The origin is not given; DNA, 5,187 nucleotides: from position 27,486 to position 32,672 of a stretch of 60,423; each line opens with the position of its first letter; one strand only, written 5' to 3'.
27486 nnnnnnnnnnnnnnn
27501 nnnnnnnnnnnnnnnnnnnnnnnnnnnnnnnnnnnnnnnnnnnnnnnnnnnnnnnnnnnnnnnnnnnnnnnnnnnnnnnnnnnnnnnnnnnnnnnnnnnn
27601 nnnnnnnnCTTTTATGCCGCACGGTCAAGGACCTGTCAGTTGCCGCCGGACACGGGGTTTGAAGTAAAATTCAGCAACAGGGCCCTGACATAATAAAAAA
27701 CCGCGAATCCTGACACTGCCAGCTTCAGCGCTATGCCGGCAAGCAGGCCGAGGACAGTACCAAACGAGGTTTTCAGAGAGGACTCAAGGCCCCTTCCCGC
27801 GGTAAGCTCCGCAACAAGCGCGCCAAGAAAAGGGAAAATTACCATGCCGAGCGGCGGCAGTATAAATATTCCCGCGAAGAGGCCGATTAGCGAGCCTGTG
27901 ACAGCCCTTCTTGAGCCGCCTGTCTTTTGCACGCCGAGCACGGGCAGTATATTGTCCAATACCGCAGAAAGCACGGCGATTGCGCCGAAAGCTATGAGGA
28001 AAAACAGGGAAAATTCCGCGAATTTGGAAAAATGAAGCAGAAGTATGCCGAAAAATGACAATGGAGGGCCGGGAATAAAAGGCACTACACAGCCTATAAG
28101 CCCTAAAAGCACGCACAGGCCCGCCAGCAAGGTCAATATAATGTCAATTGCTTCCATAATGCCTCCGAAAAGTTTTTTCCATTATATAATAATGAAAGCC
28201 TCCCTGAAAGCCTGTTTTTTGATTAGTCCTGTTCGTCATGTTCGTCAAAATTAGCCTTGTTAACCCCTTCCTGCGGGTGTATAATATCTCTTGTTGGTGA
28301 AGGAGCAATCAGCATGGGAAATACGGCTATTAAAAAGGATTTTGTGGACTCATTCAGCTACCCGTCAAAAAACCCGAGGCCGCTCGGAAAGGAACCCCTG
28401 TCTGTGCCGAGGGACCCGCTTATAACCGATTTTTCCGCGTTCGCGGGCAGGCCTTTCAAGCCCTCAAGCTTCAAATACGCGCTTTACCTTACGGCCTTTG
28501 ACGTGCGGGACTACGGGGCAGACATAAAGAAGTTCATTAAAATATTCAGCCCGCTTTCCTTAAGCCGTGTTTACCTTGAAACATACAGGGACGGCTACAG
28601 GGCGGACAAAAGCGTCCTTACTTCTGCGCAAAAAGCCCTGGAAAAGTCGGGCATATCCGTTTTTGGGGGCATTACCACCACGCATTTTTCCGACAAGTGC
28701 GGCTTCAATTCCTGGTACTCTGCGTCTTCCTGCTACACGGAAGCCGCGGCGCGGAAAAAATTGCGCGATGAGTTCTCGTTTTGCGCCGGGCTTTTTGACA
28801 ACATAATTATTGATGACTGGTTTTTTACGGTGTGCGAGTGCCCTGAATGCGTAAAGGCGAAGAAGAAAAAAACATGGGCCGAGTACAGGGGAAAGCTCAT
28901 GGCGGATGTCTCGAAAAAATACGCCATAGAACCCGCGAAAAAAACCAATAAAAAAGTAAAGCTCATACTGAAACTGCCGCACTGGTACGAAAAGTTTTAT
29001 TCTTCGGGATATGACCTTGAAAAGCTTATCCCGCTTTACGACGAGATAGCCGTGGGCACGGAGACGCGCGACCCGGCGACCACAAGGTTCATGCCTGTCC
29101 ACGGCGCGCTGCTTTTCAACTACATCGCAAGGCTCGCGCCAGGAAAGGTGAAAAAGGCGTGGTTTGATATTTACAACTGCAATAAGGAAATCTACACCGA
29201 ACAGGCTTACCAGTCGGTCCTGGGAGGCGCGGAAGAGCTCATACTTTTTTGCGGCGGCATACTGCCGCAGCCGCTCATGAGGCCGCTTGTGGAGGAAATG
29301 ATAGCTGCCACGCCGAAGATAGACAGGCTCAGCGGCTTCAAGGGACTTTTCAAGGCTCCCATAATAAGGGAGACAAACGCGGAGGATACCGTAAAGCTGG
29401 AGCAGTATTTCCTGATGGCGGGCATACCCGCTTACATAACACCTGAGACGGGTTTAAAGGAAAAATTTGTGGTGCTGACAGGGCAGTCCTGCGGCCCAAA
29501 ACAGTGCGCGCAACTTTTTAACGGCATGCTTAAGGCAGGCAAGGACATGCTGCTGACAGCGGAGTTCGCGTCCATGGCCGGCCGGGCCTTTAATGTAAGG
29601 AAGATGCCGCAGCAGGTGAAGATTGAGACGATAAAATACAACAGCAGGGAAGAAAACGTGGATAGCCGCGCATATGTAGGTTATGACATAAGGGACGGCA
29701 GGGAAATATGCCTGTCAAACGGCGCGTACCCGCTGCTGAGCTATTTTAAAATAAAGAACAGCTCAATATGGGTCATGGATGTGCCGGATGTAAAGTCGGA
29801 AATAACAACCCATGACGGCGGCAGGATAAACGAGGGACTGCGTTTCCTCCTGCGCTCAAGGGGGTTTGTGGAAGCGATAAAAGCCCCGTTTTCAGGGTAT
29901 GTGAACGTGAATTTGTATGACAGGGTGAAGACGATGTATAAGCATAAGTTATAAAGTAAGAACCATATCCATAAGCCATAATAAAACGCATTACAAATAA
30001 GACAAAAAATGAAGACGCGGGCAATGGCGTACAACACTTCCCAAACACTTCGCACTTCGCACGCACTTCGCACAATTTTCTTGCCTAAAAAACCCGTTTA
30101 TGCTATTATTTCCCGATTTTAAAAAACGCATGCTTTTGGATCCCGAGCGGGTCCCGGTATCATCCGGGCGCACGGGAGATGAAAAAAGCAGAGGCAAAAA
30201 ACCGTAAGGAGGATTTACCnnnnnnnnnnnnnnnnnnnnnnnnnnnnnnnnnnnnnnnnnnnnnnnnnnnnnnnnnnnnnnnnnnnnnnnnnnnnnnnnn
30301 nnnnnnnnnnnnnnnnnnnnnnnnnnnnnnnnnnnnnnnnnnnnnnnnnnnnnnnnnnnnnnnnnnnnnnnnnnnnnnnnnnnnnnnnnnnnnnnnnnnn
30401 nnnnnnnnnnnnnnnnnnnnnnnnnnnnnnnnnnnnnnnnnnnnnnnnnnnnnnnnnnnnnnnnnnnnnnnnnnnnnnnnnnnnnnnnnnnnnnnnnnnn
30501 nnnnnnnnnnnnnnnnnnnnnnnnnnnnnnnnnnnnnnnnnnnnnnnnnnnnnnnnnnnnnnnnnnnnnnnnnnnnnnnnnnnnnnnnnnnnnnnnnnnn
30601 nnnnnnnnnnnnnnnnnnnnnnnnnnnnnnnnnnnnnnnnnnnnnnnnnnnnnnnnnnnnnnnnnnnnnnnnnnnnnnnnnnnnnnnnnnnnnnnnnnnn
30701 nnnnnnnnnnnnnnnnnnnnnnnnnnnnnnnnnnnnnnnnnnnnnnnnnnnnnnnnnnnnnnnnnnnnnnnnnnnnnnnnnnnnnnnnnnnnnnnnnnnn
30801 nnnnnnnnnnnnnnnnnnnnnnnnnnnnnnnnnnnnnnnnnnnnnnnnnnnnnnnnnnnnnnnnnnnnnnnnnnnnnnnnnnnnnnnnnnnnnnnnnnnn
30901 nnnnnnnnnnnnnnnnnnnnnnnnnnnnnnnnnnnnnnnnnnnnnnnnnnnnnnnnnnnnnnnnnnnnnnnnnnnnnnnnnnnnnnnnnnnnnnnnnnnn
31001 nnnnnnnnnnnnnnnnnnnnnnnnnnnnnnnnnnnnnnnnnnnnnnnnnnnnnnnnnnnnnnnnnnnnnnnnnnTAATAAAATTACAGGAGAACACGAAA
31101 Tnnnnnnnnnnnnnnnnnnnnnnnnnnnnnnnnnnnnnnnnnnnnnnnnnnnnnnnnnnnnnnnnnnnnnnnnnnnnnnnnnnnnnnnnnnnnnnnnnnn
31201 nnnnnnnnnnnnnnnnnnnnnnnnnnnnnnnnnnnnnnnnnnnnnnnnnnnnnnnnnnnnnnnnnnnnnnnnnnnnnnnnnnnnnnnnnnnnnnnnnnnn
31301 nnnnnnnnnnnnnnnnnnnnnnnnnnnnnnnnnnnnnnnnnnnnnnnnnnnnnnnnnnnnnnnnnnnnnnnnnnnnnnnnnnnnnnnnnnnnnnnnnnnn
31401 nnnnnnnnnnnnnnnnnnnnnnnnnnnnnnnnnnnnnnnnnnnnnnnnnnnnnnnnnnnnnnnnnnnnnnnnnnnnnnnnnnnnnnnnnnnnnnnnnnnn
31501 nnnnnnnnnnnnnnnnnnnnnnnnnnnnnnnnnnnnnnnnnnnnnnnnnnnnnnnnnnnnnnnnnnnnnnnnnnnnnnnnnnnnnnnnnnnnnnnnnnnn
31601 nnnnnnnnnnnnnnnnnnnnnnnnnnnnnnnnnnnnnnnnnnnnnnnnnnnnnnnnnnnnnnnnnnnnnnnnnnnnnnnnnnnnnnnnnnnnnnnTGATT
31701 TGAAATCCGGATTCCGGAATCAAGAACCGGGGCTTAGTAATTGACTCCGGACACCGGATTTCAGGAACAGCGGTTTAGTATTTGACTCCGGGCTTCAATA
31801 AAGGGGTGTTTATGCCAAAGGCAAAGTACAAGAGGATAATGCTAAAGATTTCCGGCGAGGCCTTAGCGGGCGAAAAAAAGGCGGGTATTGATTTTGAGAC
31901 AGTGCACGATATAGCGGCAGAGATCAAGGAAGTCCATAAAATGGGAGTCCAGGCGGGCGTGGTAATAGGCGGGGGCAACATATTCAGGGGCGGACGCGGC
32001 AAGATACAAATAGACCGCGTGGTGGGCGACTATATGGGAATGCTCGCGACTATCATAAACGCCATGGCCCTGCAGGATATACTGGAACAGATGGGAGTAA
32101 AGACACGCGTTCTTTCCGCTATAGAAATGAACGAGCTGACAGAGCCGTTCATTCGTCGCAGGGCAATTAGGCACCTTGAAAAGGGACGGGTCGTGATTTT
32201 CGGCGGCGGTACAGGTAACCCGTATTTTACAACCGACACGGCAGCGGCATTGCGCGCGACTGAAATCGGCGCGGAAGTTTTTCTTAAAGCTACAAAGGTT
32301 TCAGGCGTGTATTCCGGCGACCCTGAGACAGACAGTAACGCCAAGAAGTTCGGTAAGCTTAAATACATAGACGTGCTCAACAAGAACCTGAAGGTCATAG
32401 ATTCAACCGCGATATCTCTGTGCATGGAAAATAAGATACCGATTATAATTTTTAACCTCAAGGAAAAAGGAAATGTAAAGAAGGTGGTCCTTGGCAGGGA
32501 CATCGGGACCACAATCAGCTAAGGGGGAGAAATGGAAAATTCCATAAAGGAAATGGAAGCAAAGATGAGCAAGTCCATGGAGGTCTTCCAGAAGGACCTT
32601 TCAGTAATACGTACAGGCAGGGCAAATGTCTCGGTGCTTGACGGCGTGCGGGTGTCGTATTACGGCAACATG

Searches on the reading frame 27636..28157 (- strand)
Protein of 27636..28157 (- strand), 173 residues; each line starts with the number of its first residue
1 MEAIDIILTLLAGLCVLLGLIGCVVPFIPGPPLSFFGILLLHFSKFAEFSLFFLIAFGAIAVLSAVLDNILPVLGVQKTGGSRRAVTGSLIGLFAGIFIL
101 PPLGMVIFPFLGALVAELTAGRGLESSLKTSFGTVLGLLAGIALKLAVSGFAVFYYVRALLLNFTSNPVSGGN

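Call 24: search_protein_families(library=pfam, proteins=[window:27636-28157:-], max_evalue=0.00001)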
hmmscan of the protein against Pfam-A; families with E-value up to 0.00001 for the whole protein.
window:27636-28157:- (173 aa): 1 family
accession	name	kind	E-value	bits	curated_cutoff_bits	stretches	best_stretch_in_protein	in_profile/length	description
PF04306.18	DUF456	-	7e-34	117.5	29.4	1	24-158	1-137/139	Protein of unknown function (DUF456)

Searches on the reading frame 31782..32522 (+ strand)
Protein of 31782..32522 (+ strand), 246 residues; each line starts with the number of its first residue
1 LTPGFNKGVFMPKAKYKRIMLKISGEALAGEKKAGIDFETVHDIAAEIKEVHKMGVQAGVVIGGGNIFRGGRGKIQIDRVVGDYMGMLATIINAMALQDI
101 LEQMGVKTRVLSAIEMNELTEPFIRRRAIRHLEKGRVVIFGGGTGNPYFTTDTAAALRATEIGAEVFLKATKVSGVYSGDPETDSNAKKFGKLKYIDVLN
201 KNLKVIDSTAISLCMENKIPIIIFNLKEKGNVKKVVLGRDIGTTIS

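Call 24: search_protein_families(library=pfam, proteins=[window:31782-32522:+], max_evalue=0.00001)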
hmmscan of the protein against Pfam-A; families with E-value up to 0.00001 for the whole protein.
window:31782-32522:+ (246 aa): 1 family
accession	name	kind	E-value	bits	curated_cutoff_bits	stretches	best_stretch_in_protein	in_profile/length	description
PF00696.33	AA_kinase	-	1.6e-32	113.5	24.9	1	17-225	1-234/234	Amino acid kinase family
